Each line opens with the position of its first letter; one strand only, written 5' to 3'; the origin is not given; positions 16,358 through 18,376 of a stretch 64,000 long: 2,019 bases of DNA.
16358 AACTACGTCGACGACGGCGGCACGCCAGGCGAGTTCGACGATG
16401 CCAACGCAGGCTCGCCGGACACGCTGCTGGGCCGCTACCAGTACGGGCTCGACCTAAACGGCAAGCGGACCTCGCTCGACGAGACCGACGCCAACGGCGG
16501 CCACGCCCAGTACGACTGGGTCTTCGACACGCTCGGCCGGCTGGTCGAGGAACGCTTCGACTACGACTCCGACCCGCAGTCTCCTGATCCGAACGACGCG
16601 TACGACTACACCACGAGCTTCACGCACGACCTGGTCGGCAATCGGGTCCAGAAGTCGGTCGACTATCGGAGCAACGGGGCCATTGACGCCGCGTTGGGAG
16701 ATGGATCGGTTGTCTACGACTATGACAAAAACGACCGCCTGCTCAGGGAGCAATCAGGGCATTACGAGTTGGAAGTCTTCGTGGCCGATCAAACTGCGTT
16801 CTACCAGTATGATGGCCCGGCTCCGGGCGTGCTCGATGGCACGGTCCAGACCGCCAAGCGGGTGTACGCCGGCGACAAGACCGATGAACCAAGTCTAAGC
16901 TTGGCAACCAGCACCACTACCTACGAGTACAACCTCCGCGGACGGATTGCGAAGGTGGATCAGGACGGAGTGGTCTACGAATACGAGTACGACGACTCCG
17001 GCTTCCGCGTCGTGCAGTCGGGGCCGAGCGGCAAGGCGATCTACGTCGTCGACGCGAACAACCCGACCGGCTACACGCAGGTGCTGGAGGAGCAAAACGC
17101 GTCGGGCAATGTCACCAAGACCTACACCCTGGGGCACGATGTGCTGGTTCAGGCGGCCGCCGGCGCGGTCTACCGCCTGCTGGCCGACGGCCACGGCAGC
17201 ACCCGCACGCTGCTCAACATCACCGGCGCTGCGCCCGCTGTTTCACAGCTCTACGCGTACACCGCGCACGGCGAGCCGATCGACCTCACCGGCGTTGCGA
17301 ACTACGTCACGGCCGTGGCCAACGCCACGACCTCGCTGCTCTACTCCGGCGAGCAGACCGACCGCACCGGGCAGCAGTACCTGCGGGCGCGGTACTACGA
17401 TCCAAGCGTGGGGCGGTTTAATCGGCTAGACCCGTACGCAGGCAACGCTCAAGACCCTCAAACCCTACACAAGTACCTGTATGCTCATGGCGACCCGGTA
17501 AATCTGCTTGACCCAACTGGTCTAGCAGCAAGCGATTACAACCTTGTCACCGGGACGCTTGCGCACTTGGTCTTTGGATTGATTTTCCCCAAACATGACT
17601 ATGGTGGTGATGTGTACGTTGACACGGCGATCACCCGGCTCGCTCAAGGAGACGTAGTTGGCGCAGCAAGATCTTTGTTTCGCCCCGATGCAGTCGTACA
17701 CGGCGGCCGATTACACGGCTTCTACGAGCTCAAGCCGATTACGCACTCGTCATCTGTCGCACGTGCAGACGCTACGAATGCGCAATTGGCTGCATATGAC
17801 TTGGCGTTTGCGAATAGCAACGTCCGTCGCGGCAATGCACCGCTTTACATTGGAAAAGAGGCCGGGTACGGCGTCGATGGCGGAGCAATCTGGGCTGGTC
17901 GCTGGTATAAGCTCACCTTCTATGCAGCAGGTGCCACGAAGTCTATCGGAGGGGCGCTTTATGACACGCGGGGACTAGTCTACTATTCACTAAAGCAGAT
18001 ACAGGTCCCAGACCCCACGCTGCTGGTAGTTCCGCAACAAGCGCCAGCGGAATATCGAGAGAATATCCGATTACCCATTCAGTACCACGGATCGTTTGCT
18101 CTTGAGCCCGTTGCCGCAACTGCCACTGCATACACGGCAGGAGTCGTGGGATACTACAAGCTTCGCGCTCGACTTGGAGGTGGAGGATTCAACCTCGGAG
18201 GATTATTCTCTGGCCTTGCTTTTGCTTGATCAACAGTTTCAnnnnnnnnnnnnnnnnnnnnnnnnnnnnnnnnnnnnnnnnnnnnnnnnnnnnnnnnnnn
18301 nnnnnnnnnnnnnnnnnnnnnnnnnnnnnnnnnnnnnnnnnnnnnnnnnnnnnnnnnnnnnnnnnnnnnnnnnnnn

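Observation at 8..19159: More than 18 kb RHS polymorphic toxin gene with an unassigned C-terminal toxin domain and an FGE-sulfatase-domain candidate immunity gene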

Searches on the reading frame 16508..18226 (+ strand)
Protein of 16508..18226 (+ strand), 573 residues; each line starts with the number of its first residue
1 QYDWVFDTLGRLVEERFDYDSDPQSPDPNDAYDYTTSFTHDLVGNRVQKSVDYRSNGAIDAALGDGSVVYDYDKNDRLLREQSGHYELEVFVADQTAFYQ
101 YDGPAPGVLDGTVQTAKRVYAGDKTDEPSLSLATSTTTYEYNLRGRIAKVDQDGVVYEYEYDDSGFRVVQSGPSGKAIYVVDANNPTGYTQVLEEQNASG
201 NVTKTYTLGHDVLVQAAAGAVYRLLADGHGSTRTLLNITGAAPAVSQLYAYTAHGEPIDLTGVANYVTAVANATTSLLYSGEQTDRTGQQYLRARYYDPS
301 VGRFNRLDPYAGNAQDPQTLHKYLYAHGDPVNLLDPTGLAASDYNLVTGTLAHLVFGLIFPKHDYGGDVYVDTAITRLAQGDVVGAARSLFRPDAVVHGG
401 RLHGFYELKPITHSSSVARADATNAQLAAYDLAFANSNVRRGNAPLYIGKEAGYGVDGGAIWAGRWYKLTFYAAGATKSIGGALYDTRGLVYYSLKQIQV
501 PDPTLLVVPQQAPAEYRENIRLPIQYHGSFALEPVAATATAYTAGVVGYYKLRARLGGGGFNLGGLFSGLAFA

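Call 9: search_protein_families(library=ncbifam, proteins=[window:16508-18226:+], max_evalue=1)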
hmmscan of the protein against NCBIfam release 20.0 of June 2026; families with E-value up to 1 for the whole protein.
window:16508-18226:+ (573 aa): 4 families
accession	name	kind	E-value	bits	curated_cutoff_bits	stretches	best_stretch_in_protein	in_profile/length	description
TIGR03696.1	Rhs_assc_core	domain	1e-16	61.2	32.5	1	269-339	12-76/76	RHS repeat-associated core domain-containing protein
TIGR01643.1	YD_repeat_2x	repeat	0.0016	18.9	15.8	1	141-169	1-30/42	YD repeat-containing protein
TIGR04205.1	classIII_w_PIP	hypoth_equivalog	0.046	13.8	65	1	401-436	21-56/67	class III signal peptide domain-containing protein, archaeosortase D/PIP-CTERM system-associated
NF002798.1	PRK02939.1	equivalog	0.21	11.3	263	1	134-187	120-173/236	YnfC family lipoprotein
